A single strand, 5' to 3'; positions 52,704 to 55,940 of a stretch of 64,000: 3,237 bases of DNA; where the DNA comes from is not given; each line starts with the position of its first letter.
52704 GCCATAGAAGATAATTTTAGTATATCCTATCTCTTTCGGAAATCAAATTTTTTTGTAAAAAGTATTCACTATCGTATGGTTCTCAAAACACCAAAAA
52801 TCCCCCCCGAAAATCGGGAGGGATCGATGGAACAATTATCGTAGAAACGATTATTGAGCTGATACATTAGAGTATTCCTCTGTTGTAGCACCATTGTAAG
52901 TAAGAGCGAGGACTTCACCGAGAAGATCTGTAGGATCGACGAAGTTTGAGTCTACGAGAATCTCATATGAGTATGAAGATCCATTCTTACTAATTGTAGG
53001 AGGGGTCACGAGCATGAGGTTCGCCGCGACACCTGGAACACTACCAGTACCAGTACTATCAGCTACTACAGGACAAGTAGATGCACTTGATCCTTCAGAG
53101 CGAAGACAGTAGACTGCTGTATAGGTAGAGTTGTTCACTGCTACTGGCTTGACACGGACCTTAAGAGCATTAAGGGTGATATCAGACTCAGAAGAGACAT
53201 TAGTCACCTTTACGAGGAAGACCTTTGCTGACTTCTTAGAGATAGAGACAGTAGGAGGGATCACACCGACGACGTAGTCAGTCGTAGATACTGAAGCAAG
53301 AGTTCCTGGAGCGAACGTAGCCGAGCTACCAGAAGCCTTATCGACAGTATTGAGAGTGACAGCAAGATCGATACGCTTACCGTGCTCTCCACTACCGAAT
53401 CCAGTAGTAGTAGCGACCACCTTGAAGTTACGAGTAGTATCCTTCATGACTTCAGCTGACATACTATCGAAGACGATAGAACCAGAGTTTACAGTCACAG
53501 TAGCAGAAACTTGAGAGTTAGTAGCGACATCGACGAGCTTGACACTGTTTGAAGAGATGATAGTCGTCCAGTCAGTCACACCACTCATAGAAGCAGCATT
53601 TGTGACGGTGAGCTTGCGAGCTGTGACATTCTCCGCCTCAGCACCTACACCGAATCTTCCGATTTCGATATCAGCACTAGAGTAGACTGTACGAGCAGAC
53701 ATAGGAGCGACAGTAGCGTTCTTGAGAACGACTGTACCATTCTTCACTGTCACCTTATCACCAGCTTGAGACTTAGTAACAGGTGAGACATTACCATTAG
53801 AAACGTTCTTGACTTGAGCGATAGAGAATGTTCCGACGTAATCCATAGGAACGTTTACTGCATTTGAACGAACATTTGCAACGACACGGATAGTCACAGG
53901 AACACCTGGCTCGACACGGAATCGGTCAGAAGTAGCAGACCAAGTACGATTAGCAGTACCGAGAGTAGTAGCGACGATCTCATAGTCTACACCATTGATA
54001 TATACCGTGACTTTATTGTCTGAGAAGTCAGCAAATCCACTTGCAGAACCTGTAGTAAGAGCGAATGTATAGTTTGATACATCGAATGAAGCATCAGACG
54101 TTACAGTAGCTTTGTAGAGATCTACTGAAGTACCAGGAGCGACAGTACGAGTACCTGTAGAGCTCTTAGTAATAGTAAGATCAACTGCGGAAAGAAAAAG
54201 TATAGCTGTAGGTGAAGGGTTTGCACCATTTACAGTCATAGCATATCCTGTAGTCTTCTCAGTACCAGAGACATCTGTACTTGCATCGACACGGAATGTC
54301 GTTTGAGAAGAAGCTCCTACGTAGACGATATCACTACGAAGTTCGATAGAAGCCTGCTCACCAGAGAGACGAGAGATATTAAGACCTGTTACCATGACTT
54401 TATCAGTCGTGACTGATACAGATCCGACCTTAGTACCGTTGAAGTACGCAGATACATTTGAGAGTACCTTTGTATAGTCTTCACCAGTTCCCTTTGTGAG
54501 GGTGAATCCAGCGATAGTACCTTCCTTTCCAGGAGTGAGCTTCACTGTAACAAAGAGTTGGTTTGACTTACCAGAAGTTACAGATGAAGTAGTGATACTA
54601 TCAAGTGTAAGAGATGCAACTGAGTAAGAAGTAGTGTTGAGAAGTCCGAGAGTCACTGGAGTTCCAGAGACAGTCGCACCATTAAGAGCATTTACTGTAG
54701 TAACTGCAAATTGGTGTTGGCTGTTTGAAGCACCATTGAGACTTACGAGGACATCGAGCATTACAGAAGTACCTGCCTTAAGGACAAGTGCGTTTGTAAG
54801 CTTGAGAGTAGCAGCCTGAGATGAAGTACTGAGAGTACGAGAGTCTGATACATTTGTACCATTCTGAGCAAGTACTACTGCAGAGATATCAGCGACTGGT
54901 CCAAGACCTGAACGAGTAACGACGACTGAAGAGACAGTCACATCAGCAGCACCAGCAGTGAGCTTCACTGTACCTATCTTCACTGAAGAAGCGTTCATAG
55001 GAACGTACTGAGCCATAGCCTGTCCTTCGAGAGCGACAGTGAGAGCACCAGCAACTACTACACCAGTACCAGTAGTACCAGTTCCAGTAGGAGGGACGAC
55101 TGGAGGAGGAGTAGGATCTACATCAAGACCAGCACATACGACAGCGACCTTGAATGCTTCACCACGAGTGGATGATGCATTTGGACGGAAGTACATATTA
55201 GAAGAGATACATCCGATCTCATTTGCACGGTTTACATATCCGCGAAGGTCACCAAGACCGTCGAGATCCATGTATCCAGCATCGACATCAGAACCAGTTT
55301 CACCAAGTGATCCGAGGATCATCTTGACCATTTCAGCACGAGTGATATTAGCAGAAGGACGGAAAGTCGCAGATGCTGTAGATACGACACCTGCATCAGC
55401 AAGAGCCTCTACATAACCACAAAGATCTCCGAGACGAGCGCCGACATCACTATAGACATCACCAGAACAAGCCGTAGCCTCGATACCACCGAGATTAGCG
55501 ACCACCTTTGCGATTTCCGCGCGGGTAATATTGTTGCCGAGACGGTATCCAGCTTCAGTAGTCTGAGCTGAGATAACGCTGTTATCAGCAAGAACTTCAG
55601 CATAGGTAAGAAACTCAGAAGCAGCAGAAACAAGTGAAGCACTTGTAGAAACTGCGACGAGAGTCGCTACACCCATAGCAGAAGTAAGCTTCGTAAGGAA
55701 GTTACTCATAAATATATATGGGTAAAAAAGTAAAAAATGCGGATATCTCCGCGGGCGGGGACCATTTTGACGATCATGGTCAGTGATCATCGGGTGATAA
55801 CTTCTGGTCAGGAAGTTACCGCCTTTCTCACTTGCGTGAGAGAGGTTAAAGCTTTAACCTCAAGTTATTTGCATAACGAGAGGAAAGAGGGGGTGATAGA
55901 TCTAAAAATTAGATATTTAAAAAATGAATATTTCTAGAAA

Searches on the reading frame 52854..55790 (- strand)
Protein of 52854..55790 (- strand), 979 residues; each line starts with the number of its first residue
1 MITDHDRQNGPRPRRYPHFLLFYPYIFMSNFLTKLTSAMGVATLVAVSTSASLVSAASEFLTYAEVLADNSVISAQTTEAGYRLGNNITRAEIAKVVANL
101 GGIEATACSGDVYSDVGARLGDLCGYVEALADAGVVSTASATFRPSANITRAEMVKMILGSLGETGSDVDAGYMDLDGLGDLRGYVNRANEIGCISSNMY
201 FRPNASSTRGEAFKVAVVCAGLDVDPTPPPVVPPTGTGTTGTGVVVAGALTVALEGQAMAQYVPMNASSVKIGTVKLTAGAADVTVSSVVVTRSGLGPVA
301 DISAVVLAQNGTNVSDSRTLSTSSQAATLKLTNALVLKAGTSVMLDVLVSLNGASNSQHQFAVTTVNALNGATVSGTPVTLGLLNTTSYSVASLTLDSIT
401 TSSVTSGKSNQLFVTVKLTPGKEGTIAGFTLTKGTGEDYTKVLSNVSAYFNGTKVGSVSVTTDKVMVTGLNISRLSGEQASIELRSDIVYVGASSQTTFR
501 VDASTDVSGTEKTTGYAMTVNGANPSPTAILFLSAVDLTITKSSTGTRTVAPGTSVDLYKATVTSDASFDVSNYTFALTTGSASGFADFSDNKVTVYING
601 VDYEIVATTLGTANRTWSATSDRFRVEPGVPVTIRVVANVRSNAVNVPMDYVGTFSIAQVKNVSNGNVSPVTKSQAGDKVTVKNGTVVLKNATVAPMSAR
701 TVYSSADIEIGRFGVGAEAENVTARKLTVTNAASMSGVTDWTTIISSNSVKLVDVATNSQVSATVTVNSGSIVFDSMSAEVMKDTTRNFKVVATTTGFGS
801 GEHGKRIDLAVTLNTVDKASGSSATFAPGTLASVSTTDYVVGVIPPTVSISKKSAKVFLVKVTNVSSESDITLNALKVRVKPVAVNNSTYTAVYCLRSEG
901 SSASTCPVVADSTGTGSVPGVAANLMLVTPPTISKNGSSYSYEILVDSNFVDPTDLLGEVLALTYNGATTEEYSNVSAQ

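Call 74: search_protein_families(library=pfam, max_evalue=0.0001, proteins=[window:52854-55790:-])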
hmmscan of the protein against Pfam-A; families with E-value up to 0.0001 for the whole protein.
seq(979 aa): 1 family
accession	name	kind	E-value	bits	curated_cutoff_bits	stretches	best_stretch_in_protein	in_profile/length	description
PF00395.25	SLH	-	4.2e-09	36.7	20.8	1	125-154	13-43/44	S-layer homology domain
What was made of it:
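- The window encodes an S-layer protein with an SLH domain and Lgt (call 74).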
